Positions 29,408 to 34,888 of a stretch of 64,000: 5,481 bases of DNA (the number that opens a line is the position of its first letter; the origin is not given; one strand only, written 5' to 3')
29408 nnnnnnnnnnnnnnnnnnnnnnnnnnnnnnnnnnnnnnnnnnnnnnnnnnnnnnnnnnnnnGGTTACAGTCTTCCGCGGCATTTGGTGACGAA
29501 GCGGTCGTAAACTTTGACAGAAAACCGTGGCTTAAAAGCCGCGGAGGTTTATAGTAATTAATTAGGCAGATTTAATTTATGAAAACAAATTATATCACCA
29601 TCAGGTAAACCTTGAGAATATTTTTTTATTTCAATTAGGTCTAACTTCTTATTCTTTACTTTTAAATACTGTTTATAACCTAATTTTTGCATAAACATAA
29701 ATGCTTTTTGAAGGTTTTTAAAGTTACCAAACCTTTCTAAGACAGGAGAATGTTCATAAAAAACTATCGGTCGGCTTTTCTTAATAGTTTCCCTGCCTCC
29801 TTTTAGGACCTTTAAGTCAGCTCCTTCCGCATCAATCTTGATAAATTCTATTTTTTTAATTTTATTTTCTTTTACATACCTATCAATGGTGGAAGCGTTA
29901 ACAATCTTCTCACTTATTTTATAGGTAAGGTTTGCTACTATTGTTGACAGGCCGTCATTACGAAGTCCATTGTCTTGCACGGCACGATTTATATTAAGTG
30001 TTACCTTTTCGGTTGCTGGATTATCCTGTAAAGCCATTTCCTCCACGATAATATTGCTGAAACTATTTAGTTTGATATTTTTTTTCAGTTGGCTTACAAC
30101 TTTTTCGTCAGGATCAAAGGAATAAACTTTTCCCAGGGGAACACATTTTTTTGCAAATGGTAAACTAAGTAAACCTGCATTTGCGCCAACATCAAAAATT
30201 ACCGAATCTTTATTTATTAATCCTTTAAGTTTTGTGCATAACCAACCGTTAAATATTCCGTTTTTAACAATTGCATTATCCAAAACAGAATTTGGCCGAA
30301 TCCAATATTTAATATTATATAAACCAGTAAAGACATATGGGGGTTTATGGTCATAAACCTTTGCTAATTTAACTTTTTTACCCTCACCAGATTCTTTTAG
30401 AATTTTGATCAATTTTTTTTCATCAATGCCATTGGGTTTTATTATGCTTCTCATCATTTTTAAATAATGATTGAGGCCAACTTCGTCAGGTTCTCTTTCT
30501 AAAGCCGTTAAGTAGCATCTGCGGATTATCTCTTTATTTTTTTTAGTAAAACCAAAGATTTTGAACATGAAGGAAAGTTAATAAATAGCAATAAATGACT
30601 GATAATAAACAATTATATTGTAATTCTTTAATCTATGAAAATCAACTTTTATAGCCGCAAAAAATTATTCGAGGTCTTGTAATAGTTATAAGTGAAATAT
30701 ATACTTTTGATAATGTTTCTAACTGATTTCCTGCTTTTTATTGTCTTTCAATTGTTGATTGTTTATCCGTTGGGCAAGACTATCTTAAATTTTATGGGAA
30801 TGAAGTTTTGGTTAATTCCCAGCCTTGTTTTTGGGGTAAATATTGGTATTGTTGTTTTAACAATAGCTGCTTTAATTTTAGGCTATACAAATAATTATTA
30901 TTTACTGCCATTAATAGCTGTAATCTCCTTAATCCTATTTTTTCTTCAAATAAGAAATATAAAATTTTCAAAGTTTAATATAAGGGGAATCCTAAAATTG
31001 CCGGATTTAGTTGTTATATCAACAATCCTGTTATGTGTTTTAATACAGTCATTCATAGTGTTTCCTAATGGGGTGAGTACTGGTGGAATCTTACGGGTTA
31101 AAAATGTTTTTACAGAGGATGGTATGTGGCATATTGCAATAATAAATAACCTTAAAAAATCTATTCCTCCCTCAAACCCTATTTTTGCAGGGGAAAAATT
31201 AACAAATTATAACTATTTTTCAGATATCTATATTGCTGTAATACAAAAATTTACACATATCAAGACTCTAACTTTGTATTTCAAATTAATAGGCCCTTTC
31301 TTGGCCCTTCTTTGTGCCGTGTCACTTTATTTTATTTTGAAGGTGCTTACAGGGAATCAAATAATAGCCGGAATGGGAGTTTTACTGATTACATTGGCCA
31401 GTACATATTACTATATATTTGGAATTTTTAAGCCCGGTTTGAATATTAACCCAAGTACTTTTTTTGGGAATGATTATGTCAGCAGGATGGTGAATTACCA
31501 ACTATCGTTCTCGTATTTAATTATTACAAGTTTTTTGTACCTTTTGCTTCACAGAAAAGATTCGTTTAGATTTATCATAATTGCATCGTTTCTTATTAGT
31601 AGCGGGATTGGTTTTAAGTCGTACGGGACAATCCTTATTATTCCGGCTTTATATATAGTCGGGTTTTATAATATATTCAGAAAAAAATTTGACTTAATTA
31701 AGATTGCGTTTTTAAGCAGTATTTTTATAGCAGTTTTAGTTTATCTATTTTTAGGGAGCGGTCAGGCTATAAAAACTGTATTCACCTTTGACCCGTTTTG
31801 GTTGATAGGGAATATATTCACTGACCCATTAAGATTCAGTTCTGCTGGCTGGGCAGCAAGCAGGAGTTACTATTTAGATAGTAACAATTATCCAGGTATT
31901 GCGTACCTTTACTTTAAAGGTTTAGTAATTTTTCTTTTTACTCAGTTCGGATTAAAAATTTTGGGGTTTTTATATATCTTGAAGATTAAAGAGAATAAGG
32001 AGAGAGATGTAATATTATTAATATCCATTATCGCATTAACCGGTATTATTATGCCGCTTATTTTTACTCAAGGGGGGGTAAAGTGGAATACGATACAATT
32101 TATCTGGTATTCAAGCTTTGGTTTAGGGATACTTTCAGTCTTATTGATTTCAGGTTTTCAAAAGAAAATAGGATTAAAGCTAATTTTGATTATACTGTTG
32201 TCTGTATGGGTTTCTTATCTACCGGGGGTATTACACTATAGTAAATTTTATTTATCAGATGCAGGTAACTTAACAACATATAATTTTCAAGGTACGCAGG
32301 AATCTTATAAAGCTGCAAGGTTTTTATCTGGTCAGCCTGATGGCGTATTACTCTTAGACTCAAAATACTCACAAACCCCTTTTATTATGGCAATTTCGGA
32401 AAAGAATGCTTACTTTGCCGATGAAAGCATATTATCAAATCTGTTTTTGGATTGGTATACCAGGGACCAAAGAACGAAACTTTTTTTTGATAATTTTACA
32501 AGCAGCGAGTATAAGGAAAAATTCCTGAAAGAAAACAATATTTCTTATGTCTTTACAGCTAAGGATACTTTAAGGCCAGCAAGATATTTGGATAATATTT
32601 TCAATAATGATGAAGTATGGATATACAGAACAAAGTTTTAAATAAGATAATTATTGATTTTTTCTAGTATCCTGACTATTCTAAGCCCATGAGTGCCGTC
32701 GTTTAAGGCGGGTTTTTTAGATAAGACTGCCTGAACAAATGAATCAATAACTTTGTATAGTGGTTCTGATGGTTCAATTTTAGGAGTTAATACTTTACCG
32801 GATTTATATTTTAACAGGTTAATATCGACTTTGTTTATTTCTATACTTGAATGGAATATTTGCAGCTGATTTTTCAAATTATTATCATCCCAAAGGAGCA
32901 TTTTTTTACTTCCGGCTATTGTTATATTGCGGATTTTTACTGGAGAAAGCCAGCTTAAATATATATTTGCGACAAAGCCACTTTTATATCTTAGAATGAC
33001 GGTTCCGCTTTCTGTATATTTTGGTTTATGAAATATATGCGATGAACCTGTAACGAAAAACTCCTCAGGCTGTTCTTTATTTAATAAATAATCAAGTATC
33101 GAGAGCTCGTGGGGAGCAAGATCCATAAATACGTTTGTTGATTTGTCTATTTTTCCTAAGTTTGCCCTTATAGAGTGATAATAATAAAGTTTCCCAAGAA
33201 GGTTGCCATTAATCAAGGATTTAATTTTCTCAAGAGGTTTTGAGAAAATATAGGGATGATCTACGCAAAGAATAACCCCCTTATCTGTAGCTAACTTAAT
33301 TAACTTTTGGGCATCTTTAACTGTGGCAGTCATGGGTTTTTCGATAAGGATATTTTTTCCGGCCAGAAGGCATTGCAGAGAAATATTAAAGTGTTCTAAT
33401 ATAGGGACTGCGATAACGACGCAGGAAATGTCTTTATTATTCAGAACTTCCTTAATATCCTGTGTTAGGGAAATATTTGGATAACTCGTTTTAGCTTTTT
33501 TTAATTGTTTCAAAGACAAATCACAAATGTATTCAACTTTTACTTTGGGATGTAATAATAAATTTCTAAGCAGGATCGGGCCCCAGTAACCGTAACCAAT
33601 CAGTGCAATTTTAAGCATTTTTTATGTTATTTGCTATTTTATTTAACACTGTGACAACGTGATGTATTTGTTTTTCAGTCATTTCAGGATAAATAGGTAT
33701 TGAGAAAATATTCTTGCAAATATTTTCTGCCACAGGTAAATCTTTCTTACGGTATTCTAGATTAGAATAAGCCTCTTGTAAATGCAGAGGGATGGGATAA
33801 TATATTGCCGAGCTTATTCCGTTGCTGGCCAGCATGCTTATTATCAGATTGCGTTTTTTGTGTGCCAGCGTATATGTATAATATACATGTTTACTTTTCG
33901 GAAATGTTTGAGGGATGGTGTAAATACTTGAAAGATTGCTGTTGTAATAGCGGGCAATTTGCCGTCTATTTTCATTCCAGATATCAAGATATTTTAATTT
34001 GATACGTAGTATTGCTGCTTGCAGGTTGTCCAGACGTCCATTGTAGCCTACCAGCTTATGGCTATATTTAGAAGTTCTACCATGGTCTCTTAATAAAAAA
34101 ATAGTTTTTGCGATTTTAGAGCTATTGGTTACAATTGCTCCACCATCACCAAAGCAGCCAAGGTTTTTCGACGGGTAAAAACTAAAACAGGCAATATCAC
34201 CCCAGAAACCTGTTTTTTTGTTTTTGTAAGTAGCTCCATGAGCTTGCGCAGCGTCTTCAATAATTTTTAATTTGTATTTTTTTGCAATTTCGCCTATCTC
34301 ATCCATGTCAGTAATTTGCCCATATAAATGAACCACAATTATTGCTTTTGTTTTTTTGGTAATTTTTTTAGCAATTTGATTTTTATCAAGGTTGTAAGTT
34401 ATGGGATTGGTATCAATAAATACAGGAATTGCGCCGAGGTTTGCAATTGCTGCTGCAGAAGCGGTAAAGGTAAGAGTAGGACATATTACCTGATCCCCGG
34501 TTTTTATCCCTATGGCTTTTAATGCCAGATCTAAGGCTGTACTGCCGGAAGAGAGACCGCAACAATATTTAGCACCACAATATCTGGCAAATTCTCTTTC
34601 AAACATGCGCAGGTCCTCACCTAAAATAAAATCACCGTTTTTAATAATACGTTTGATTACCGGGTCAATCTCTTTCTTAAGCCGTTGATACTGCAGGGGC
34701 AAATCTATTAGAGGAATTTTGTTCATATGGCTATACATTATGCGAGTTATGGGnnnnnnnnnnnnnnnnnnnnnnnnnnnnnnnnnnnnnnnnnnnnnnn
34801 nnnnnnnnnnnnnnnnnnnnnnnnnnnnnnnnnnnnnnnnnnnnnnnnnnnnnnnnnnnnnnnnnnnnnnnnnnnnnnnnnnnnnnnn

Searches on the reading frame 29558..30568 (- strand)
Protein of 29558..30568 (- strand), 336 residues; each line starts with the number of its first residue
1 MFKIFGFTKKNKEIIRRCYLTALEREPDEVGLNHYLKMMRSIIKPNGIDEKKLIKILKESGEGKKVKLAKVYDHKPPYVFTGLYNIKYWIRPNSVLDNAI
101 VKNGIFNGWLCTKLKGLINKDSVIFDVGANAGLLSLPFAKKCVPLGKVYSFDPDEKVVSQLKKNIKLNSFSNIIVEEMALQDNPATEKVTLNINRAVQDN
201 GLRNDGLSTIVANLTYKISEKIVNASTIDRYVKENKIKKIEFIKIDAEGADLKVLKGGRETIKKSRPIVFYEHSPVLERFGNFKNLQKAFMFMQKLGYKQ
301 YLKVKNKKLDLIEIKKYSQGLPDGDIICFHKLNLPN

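Call 5: search_protein_families(library=pfam, proteins=[window:29558-30568:-], max_evalue=0.001)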
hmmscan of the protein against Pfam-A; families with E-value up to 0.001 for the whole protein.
window:29558-30568:- (336 aa): 6 families
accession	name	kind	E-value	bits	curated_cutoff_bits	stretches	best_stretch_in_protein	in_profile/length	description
PF05050.19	Methyltransf_21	-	1.9e-22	80.6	22.7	1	126-299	1-172/173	Methyltransferase FkbM domain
PF02475.24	TRM5-TYW2_MTfase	-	3.3e-05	24.3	28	1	116-177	32-93/164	TRM5/TYW2 methyltransferase domain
PF05575.17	V_cholerae_RfbT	-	0.0001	22.2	27.9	1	102-272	61-224/286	Vibrio cholerae RfbT protein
PF06325.19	PrmA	-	0.00019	21.5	22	1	114-187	155-225/296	Ribosomal protein L11 methyltransferase (PrmA)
PF00398.26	RrnaAD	-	0.00053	19.6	24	1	118-224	28-117/263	Ribosomal RNA adenine dimethylase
PF13847.12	Methyltransf_31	-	0.00094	19.3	27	0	119-182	2-65/145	Methyltransferase domain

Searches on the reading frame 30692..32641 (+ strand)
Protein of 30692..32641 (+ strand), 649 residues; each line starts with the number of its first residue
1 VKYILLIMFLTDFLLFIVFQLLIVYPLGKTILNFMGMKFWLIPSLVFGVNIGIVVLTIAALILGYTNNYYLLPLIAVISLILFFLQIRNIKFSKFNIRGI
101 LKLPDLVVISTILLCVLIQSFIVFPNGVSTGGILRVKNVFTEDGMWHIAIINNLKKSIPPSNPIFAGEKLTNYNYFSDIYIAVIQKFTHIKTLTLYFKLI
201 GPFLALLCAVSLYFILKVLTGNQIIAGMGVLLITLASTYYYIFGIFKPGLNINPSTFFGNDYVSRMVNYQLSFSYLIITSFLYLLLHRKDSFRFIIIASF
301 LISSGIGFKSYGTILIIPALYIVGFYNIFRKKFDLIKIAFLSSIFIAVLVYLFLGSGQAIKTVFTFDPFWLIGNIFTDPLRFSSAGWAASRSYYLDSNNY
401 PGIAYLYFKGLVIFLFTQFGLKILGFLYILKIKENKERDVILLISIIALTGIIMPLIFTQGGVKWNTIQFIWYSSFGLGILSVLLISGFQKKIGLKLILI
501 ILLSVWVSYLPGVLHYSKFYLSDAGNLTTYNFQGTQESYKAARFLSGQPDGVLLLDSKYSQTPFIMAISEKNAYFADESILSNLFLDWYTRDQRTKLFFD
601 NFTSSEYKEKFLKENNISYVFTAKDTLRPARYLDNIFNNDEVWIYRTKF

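Call 4: search_protein_families(library=pfam, proteins=[window:30692-32641:+], max_evalue=0.1)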
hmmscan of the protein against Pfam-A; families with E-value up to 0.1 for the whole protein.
window:30692-32641:+ (649 aa): 0 families
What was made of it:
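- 30692..32641 (+): GT-C-like protein, 649 aa, with roughly four extra N-terminal TM helices before the core and an invariant D143. There is no Pfam hit (call 4).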

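Call 12: search_protein_families(library=ncbifam, proteins=[window:30692-32641:+], max_evalue=0.1)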
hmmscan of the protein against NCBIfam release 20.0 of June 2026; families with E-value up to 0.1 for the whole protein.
window:30692-32641:+ (649 aa): 0 families

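Call 50: find_homologous_proteins(query=window:30692-32641:+, max_evalue=0.001)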
Query window:30692-32641:+ (649 aa): 28 proteins with E <= 0.001 among 8000 candidates.
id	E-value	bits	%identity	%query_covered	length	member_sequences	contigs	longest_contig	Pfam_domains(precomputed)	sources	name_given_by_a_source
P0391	0.0e+0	1386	100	99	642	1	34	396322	-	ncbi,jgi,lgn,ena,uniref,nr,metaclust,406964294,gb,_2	ncbi:MAG: hypothetical protein ACD_32C00013G0002 [uncultured bacterium]|uniref:Glycosyltransferase R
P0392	0.0e+0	1376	100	99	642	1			-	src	-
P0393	6.0e-260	882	63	99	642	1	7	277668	-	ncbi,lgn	-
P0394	1.0e-259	882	63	99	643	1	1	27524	-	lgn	-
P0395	1.1e-255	868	62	99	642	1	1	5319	-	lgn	-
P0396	8.6e-250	849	60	99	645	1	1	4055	-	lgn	-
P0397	7.3e-247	839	59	98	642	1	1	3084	-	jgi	jgi:hypothetical protein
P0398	1.1e-243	829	100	59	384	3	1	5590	-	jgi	-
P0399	3.4e-242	824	100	60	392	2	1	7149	-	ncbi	ncbi:MAG: hypothetical protein UT04_C0041G0001, partial [Candidatus Daviesbacteria bacterium GW2011_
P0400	1.3e-238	812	60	99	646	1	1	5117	-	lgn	-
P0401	1.3e-223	762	56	98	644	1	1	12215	-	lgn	-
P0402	2.1e-209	716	53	98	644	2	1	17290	-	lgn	-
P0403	2.4e-100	355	36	98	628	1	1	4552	-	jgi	jgi:hypothetical protein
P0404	7.4e-99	350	36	96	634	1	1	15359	-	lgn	-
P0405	8.6e-46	175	30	98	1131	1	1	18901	-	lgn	-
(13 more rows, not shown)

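Call 53: search_solved_structures(query=A3, max_evalue=10)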
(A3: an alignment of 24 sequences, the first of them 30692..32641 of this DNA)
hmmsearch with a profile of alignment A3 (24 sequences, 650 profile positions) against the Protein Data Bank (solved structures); distinct sequences matched with E-value up to 10: 3.
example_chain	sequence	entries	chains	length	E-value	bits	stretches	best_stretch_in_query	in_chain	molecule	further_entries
8ikl_R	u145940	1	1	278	0.61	11.4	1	190-237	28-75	Adhesion G protein-coupled receptor E5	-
7ydh_R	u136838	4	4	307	0.85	11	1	190-237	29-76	Adhesion G protein-coupled receptor E5 subunit beta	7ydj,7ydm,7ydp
8ikj_R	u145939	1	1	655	5.2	8.4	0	190-237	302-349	Adhesion G protein-coupled receptor E5,Soluble cytochrome b562,Adhesion G protein-coupled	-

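Call 82: search_protein_families(library=pfam, proteins=[P0393], max_evalue=10)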
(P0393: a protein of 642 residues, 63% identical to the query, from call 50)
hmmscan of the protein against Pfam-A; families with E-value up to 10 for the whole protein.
P0393 (642 aa): 0 families

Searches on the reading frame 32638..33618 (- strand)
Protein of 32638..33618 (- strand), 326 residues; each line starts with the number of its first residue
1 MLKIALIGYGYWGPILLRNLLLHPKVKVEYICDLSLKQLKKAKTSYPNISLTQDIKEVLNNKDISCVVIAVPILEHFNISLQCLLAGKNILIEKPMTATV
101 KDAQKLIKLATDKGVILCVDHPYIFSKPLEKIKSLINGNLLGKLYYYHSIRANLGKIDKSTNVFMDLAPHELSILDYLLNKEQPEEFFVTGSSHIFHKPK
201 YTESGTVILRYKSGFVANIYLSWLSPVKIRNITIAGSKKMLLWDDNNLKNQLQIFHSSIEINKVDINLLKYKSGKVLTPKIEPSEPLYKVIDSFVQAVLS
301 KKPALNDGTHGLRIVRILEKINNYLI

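Call 5: search_protein_families(library=pfam, proteins=[window:32638-33618:-], max_evalue=0.001)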
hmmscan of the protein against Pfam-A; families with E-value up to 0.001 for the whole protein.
window:32638-33618:- (326 aa): 3 families
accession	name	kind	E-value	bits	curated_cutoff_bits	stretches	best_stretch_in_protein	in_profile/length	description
PF01408.29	GFO_IDH_MocA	-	4e-23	82.8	24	1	2-121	1-120/120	Oxidoreductase family, NAD-binding Rossmann fold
PF22725.1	GFO_IDH_MocA_C3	-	2.2e-10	41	27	1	131-241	3-123/124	GFO/IDH/MocA C-terminal domain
PF02894.22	GFO_IDH_MocA_C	-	6e-10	39.7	22.9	1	133-319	1-204/218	Oxidoreductase family, C-terminal alpha/beta domain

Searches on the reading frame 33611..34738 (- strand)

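Call 5: search_protein_families(library=pfam, proteins=[window:33611-34738:-], max_evalue=0.001)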
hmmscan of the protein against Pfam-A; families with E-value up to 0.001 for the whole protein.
window:33611-34738:- (375 aa): 4 families
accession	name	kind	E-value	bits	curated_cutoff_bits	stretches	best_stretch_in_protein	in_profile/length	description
PF01041.23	DegT_DnrJ_EryC1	-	6.7e-121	404.3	19.8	1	20-365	3-359/360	DegT/DnrJ/EryC1/StrS aminotransferase family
PF01053.26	Cys_Met_Meta_PP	-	2.8e-08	33.2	27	1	45-221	56-231/381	Cys/Met metabolism PLP-dependent enzyme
PF00155.27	Aminotran_1_2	-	1.8e-06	27.8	19.7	1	62-205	71-234/361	Aminotransferase class I and II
PF00266.25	Aminotran_5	-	7.1e-06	25.7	21.5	1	63-168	68-181/371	Aminotransferase class-V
